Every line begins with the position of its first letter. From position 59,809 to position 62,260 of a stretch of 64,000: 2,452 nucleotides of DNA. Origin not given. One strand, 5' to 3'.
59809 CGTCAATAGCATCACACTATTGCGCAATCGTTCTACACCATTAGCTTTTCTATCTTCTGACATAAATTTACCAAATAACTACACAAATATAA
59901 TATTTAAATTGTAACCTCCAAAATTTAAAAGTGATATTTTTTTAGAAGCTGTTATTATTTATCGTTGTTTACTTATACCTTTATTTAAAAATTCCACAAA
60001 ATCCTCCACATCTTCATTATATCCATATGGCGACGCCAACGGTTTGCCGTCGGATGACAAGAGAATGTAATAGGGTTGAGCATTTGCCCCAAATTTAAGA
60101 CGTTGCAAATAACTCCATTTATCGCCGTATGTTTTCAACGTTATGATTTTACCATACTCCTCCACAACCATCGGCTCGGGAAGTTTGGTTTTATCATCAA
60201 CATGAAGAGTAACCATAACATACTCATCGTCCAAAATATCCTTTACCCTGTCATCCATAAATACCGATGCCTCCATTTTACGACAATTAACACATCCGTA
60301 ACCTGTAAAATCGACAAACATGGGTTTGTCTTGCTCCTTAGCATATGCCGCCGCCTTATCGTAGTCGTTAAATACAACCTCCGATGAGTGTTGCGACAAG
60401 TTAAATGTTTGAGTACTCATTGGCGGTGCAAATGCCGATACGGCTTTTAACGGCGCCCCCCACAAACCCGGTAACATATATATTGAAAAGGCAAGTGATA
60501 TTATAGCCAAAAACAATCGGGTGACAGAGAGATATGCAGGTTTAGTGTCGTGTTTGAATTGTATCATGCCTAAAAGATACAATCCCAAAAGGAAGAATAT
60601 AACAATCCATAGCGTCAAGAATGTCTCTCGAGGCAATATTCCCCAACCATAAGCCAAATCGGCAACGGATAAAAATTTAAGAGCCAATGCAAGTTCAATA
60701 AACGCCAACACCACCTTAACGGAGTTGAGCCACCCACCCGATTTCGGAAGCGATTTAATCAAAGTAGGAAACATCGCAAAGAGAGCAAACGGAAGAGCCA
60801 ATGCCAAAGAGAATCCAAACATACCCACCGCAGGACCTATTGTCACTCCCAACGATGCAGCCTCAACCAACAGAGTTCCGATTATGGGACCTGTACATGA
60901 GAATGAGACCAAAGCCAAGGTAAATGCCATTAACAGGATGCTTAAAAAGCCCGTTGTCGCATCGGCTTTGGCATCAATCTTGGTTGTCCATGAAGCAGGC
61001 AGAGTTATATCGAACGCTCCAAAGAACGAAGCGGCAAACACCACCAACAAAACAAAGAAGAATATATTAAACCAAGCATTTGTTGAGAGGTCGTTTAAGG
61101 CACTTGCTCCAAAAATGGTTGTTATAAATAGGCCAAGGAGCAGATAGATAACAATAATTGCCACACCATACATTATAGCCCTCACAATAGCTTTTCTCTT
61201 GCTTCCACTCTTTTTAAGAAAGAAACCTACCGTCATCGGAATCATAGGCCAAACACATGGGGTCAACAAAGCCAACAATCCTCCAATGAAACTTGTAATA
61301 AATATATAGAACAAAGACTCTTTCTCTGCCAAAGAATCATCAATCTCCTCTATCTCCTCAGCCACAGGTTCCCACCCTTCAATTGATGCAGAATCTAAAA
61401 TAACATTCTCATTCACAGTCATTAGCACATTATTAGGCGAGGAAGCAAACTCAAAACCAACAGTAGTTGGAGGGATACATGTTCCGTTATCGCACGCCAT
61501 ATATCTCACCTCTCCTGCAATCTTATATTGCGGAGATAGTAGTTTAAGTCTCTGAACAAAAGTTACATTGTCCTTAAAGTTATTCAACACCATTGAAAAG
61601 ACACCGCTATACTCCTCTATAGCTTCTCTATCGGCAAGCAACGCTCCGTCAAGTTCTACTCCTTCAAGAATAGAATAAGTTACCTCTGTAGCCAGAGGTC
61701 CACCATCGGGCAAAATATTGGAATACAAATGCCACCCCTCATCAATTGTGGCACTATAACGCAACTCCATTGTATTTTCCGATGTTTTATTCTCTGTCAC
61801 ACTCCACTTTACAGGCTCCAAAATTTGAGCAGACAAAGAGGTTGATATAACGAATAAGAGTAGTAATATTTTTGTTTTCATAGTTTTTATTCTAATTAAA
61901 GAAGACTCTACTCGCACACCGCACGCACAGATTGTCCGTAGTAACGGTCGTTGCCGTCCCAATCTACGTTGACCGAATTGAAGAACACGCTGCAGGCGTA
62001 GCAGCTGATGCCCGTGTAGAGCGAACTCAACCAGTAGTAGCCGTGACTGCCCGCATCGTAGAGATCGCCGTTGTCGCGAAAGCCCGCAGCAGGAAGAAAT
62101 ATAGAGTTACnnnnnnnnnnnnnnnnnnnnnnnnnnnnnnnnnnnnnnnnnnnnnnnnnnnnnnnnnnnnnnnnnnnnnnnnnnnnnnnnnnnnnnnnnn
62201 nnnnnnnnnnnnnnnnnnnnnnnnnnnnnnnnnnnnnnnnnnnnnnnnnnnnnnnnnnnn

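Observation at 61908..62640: Two abrupt GC-rich, NNC-codon blocks at the C-terminal ends of lectin-fold domains: candidate DGR variable regions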

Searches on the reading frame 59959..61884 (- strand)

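Call 87: search_protein_families(library=pfam, proteins=[window:59959-61884:-], max_evalue=0.001)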
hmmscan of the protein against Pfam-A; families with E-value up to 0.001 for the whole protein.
window:59959-61884:- (641 aa): 5 families
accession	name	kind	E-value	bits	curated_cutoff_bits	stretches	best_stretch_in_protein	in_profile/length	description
PF02683.22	DsbD_TM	-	3.5e-26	92.3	27.1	1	195-405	4-215/219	Cytochrome C biogenesis protein transmembrane domain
PF13899.12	Thioredoxin_7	-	2.2e-12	47.4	27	1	506-564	4-62/83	Thioredoxin-like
PF03190.21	Thioredox_DsbH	-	8.1e-07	29.6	27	1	503-565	20-83/163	Protein of unknown function, DUF255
PF13098.12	Thioredoxin_2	-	2.8e-06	28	27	1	515-623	1-95/104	Thioredoxin-like domain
PF11412.14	DsbD_N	-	4.7e-06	27.1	25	1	35-143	16-114/119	Thiol:disulfide interchange protein DsbD, N-terminal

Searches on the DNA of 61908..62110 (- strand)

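Call 26: search_dna_similar(query=window:61908-62110:-, collection=phages, mode=distant, max_evalue=0.01)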
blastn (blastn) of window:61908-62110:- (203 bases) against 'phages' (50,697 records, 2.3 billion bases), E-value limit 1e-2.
No match.
